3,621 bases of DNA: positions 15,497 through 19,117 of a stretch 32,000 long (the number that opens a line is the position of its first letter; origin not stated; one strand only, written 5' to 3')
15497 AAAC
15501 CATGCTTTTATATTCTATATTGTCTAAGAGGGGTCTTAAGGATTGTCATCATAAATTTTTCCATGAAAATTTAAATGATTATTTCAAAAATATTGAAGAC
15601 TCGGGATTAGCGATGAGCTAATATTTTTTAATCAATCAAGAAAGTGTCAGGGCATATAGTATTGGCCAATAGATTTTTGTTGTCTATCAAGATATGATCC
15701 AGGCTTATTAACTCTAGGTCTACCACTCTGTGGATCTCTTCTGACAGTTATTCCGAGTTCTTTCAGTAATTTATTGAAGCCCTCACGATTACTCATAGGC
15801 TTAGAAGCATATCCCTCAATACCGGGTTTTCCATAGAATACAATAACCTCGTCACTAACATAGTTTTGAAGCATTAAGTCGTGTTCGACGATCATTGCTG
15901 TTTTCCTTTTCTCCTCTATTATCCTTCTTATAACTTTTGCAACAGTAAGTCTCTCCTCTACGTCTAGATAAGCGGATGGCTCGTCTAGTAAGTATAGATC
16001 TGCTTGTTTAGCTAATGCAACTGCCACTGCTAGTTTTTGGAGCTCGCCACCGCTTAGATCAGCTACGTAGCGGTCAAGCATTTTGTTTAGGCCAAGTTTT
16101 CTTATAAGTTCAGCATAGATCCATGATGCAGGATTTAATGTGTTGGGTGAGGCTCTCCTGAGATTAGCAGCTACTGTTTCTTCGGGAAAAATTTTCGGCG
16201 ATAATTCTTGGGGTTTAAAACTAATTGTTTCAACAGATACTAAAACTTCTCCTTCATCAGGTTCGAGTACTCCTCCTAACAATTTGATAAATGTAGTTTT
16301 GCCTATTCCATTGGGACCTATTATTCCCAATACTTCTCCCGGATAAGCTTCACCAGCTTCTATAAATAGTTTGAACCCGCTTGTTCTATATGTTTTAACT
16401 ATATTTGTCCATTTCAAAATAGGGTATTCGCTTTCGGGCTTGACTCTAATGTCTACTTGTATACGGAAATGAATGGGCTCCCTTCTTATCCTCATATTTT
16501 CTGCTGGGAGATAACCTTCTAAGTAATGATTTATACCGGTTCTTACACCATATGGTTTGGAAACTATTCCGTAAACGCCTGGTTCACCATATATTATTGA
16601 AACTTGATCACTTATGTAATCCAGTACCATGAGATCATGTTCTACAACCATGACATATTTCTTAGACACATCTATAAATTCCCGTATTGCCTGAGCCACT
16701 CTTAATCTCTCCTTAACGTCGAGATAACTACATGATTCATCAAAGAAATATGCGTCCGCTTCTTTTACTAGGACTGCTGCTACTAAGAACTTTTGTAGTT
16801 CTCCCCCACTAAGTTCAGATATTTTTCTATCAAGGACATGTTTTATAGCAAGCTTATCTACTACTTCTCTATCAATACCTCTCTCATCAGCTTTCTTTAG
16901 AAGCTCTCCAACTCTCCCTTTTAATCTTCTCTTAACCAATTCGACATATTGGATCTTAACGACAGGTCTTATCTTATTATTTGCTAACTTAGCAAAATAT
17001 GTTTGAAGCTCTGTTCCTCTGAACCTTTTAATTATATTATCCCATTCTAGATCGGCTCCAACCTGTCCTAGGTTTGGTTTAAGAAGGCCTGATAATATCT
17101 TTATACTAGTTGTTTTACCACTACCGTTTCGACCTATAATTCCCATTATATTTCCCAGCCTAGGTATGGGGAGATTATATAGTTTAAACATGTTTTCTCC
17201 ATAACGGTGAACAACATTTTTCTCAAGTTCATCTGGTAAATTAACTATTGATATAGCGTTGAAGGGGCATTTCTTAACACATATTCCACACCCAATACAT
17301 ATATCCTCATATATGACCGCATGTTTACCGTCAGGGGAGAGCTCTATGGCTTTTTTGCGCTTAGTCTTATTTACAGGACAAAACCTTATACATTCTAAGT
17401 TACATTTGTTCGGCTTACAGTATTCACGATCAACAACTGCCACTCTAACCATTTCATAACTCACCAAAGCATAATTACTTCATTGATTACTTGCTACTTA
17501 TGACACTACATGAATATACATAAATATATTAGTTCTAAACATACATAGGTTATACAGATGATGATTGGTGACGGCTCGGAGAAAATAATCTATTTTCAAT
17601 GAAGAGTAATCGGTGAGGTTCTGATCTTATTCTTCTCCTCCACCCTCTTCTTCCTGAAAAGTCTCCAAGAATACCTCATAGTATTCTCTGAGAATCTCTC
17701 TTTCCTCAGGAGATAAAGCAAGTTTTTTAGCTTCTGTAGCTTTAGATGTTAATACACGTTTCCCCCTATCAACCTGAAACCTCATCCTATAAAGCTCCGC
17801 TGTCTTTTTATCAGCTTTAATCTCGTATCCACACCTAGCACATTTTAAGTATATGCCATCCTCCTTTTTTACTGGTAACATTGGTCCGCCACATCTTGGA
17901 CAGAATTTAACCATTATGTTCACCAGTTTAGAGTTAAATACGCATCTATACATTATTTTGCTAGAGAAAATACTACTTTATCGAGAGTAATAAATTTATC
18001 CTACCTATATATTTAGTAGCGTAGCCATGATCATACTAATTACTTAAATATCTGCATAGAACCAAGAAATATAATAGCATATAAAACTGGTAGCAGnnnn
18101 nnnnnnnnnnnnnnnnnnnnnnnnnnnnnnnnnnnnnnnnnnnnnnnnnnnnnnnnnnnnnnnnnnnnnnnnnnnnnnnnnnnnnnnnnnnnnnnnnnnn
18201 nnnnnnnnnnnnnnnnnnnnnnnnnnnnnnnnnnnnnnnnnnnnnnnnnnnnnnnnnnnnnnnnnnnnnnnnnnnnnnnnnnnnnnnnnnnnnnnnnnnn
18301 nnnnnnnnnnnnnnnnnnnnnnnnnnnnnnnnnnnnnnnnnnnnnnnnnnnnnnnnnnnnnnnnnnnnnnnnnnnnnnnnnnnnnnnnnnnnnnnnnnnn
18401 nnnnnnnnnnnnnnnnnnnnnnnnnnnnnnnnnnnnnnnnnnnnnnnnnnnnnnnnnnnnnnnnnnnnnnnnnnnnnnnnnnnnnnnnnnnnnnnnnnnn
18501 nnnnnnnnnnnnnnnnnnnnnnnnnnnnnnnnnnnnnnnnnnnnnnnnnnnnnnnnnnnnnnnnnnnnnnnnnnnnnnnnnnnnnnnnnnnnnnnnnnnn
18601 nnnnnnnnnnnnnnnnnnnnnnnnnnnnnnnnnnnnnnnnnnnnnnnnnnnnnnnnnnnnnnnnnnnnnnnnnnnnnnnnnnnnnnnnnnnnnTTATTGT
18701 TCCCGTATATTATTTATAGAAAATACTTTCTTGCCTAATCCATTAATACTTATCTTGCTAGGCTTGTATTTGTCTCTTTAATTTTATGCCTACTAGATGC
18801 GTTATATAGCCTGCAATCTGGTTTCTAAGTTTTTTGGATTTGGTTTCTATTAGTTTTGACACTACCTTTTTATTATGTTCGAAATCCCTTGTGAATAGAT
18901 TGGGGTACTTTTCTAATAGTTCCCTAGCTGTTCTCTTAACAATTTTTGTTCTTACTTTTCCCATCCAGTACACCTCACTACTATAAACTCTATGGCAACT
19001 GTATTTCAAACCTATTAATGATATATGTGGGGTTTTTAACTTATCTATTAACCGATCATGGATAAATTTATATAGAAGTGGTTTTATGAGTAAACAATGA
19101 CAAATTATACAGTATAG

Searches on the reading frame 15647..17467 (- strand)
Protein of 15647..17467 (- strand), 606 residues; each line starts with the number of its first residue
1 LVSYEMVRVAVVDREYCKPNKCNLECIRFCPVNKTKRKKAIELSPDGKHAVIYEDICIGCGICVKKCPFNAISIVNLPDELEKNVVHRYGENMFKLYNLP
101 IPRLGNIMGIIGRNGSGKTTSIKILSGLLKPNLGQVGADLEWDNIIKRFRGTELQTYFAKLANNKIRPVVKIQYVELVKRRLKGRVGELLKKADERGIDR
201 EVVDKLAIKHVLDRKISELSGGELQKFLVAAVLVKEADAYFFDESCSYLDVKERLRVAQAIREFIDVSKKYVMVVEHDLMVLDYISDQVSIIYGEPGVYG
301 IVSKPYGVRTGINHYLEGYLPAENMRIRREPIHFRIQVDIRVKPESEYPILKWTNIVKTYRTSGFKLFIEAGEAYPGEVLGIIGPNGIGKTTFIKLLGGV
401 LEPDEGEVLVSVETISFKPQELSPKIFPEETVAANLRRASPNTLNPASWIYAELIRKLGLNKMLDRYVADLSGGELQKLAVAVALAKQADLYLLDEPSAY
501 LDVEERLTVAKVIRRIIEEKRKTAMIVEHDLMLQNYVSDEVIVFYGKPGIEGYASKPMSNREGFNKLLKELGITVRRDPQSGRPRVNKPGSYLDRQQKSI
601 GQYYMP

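Call 40: find_related_loci(query=A1, collection=metagenome_contigs, flank=2500)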
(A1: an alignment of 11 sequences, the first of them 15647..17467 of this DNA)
Query A1 (606 aa) in metagenome_contigs; peptide patterns used: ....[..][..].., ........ (x = any residue, [..] = any of these).
600 stretches matched a pattern (row limit reached: there are more); 519 encode a relative of the query (tblastn E <= 1e-3); the best 80 are kept; 80 distinct loci.
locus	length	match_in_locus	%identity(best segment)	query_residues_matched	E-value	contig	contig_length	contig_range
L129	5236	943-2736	74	6-604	0e+0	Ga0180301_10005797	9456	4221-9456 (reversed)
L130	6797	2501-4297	74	6-605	0e+0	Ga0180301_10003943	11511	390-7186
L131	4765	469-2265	57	7-604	0e+0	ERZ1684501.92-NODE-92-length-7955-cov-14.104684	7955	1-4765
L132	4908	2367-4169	54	6-604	0e+0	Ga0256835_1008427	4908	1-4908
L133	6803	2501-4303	53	6-604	0e+0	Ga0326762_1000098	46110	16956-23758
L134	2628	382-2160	52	7-604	0e+0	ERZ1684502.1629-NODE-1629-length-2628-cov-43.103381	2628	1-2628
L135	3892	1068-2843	50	5-604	0e+0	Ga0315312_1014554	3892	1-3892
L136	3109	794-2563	51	5-604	0e+0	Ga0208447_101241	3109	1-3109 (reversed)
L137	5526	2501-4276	51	6-604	0e+0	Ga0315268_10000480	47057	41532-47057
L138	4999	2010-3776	50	7-604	0e+0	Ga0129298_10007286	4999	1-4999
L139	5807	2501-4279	51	1-604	0e+0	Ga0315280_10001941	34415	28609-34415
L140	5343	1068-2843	52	6-604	0e+0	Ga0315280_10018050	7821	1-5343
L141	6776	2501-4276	51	2-604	0e+0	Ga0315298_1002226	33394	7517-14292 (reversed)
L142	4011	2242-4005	51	6-604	0e+0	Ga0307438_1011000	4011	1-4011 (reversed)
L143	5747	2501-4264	50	6-604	0e+0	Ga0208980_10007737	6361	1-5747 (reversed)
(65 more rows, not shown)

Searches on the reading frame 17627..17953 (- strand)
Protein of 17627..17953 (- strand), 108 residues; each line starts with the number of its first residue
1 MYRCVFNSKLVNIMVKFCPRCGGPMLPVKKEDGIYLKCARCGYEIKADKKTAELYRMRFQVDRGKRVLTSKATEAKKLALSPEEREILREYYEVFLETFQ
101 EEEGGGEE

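Call 10: search_protein_families(library=pfam, proteins=[window:17627-17953:-], max_evalue=0.1)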
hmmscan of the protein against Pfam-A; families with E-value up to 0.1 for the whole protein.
window:17627-17953:- (108 aa): 21 families
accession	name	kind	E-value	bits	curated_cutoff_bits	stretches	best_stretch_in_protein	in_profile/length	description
PF02150.21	Zn_ribbon_RPB9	-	1.1e-06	28.9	25.2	1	15-48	1-34/36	RNA polymerases M/15 Kd subunit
PF09297.16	Zn_ribbon_NUD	-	1.1e-05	25.5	24.8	1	16-44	4-30/32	NADH pyrophosphatase zinc ribbon domain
PF14354.12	Lar_restr_allev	-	0.00089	19.9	28.6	1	15-51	3-43/58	Restriction alleviation protein Lar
PF13240.11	Zn_Ribbon_1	-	0.0014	18.8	25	0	16-24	14-22/23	zinc-ribbon domain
PF12773.13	DZR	-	0.002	18.7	27.3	1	15-50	12-39/45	Double zinc ribbon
PF13453.11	Zn_ribbon_TFIIB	-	0.002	17.9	22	1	18-42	2-26/41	Transcription factor zinc-finger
PF07282.18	Cas12f1-like_TNB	-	0.0031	18.1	26.3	1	18-50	31-55/60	Cas12f1-like, TNB domain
PF18439.7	zf_UBZ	-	0.0033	17.5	25.6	0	17-29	4-16/32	Ubiquitin-Binding Zinc Finger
PF08271.17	Zn_Ribbon_TF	-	0.0071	16.3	29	1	18-46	3-30/43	TFIIB zinc-binding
PF12760.12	Zn_ribbon_IS1595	-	0.012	16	25.4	1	18-43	21-45/46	Transposase zinc-ribbon domain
PF06906.16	DUF1272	-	0.013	16.1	25.3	0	2-26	27-52/57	Protein of unknown function (DUF1272)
PF10122.14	Zn_ribbon_Com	-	0.013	15.4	22.9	0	32-58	21-49/52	Mu-like prophage protein Com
PF01396.24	Zn_ribbon_Top1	-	0.015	15.5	32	1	18-48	4-37/39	Topoisomerase DNA binding C4 zinc finger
PF17032.10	Zn_ribbon_15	-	0.024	15.9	28.9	0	3-22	54-73/73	zinc-ribbon family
PF22400.1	DUF6980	-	0.028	15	27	1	11-56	48-92/99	Domain of unknown function (DUF6980)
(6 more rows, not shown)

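Call 53: search_protein_families(library=ncbifam, proteins=[window:17627-17953:-], max_evalue=0.01)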
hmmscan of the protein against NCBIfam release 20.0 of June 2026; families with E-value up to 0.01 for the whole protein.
window:17627-17953:- (108 aa): 8 families
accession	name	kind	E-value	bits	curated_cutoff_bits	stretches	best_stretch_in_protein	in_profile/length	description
TIGR01384.1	TFS_arch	equivalog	1.6e-07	31.9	64.75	1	16-65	1-46/101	transcription factor S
NF047723.1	TransFacS4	equivalog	6.9e-05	23.3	120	1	15-65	1-45/90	transcription factor S4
NF047912.1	ECs_2282_CxxC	subfamily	0.00029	20.7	37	1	18-49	5-41/60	ECs_2282 family putative zinc-binding protein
NF011482.0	PRK14892.1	equivalog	0.0006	19.7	109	1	17-48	23-55/101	putative transcription elongation factor Elf1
TIGR03655.1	anti_R_Lar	subfamily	0.0025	18.1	39.6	1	15-54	1-47/55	Lar family restriction alleviation protein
NF041197.2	CxxC_Se_CxxC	equivalog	0.0025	18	40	1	18-51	1-34/53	dual CXXC motif small (seleno)protein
NF040849.1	tRNAmod_TiaS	equivalog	0.0031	16.2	600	1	16-50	354-384/422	tRNA(Ile2) 2-agmatinylcytidine synthetase TiaS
NF041912.1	HVO_0758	equivalog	0.0078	16.1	70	0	36-59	21-44/55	HVO_0758 family zinc finger protein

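Call 99: find_homologous_proteins(query=window:17627-17914:-, max_evalue=0.001)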
Query window:17627-17914:- (95 aa): 15 proteins with E <= 0.001 among 20 candidates.
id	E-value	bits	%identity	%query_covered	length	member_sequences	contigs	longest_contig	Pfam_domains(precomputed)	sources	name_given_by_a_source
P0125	3.8e-56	205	100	100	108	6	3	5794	PF02150.22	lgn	-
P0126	4.2e-44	167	80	92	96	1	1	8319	PF09297.17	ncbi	-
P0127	5.7e-42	160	77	97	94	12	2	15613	-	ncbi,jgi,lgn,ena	-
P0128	6.0e-42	160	72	92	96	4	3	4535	PF02150.22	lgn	-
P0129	3.8e-41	157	75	92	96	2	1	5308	PF09297.17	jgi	jgi:DNA-directed RNA polymerase subunit M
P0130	9.8e-41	156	74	100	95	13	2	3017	-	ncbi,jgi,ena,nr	ncbi:MAG: DNA-directed RNA polymerase subunit M [Staphylothermus sp.]|nr:DNA-directed RNA polymerase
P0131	3.5e-39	151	73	99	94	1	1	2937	PF09297.17,PF02150.22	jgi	jgi:DNA-directed RNA polymerase subunit M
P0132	2.1e-37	145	68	100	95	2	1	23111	-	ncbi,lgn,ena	-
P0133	8.6e-36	140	81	87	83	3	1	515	-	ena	-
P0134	3.1e-33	132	75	87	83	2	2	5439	-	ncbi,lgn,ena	-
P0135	2.5e-32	129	75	87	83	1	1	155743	-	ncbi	-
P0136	7.6e-32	127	67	80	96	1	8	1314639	PF02150.22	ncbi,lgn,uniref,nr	ncbi:DNA-directed RNA polymerase subunit M [Desulfurococcus mucosus]|uniref:DNA-directed RNA polymer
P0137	2.0e-29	120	73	79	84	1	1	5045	-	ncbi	-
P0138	4.0e-27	112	58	83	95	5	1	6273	PF02150.22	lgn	-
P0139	2.2e-5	43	46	56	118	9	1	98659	PF12760.13,PF07282.19,PF01096.24,PF02150.22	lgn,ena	-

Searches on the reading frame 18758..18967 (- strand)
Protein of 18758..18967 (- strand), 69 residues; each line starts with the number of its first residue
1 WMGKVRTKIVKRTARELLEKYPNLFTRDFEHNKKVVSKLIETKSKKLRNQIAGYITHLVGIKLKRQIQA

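Call 10: search_protein_families(library=pfam, proteins=[window:18758-18967:-], max_evalue=0.1)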
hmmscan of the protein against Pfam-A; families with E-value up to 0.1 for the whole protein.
window:18758-18967:- (69 aa): 1 family
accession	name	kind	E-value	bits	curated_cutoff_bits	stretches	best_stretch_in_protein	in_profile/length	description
PF00833.23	Ribosomal_S17e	-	1.9e-20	73.4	22.8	1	2-59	1-58/122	Ribosomal S17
